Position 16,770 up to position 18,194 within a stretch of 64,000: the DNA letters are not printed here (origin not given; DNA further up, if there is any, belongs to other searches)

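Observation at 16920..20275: Compact self-replication module on the island: SF3-like NTPase, clamp-loader-like AAA+ ATPase, exonuclease-less family-A polymerase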

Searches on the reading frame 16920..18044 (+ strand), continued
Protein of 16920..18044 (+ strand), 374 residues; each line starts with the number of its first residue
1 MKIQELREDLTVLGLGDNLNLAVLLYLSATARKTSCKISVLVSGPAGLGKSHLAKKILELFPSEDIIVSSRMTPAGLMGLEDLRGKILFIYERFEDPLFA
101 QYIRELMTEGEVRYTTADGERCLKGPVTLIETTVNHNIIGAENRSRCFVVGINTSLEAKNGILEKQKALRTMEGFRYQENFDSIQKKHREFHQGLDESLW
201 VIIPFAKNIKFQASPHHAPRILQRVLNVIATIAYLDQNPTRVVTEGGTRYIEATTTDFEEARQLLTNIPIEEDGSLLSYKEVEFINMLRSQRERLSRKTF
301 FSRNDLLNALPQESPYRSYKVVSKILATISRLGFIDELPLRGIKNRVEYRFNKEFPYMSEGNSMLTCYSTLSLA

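Call 42: search_protein_families(library=pfam, proteins=[P0132, P0136, P0138, P0139, P0141, P0142, P0153, P0155, P0165, P0133], max_evalue=0.001)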
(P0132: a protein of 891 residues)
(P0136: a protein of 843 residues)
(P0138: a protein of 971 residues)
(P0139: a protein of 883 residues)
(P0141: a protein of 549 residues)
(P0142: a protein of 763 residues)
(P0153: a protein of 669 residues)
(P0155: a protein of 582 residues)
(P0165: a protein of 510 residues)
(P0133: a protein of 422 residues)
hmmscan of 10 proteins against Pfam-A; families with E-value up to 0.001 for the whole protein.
P0132 (891 aa): 0 families

P0136 (843 aa): 0 families

P0138 (971 aa): 6 families
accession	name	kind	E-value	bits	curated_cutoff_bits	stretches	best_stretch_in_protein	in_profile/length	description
PF01807.25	Zn_ribbon_DnaG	-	2.4e-20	72.6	24.9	1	31-92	28-87/98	CHC2 zinc finger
PF13155.12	Toprim_2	-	3.8e-14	53.3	22.1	1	261-346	1-87/88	Toprim-like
PF13362.12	Toprim_3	-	2.8e-09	37.7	27.2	1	260-351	2-93/95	Toprim domain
PF13662.12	Toprim_4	-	8.5e-09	36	25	1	258-326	1-74/85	Toprim domain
PF08275.17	DNAG_N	-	0.00016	22.2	26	1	142-229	12-98/128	DNA primase catalytic core, N-terminal domain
PF01751.28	Toprim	-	0.0002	21.9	23.1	1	259-326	1-80/96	Toprim domain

P0139 (883 aa): 5 families
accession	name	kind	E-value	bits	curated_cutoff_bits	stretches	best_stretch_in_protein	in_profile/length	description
PF13155.12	Toprim_2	-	3.5e-18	66.2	22.1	1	243-330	2-88/88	Toprim-like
PF01807.25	Zn_ribbon_DnaG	-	1.6e-16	60.3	24.9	1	41-101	30-88/98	CHC2 zinc finger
PF08275.17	DNAG_N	-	1e-09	39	26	1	126-219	2-103/128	DNA primase catalytic core, N-terminal domain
PF13662.12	Toprim_4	-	3.8e-08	33.9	25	1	240-317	2-84/85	Toprim domain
PF13362.12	Toprim_3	-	4e-07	30.8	27.2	1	241-332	2-91/95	Toprim domain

P0141 (549 aa): 0 families

P0142 (763 aa): 2 families
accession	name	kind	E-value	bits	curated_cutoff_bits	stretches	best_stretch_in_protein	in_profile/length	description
PF13155.12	Toprim_2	-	4.9e-06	27.2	22.1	1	117-185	4-78/88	Toprim-like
PF13662.12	Toprim_4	-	0.00084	20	25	0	147-174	41-72/85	Toprim domain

P0153 (669 aa): 0 families

P0155 (582 aa): 1 family
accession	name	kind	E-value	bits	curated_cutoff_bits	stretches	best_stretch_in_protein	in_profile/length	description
PF01807.25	Zn_ribbon_DnaG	-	8.3e-05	22.8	24.9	1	30-70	36-76/98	CHC2 zinc finger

P0165 (510 aa): 0 families

P0133 (422 aa): 0 families

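Call 79: fold_search(model_id=the predicted structure, library=viral)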
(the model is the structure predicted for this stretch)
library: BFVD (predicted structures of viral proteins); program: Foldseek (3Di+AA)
matches with E <= 10: 1573; with E <= 0.001: 251
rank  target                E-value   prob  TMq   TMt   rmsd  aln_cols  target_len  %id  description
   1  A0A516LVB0            6.1e-18  1.00  0.64  0.34   6.8       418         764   20  (no name in the UniProt tables at hand)
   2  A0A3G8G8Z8            1.5e-15  1.00  0.52  0.33   8.4       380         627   15  (no name in the UniProt tables at hand)
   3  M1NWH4                1.4e-12  1.00  0.53  0.34  10.7       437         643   16  (no name in the UniProt tables at hand)
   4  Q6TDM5                1.3e-11  1.00  0.52  0.43   8.5       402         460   18  ORF A460 [Sulfolobus virus Kamchatka 1]
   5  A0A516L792            1.3e-10  1.00  0.52  0.46  10.6       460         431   11  (no name in the UniProt tables at hand)
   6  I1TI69                3.8e-10  1.00  0.50  0.36  10.7       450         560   14  (no name in the UniProt tables at hand)
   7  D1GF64                1.6e-09  1.00  0.39  0.31   6.5       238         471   20  Uncharacterized protein [Sulfolobus spindle-shaped virus 7]
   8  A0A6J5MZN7            6.5e-09  1.00  0.43  0.39  15.6       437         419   14  DUF3987 domain-containing protein [uncultured Caudovirales phage]
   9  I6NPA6                3.5e-08  1.00  0.35  0.18  12.9       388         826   13  Primase-polymerase [Burkholderia phage vB_BceS_AH2]
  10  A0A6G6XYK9            3.9e-08  1.00  0.31  0.16  13.0       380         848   15  DNA primase-polymerase protein [Ochrobactrum phage vB_OspP_OH]
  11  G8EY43                4.6e-08  1.00  0.40  0.24  14.6       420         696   12  Uncharacterized protein [Synechococcus phage S-CAM8]
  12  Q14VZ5                6.4e-08  1.00  0.39  0.13  14.8       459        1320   10  ORF111 [Ranid herpesvirus 2]
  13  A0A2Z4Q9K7            7.2e-08  1.00  0.39  0.19  11.3       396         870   14  DNA helicase [Microbacterium phage Zeta1847]
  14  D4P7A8                9.4e-08  1.00  0.38  0.25  10.4       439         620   12  (no name in the UniProt tables at hand)
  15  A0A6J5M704            9.9e-08  1.00  0.46  0.40   8.0       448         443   12  Uncharacterized protein [uncultured Caudovirales phage]
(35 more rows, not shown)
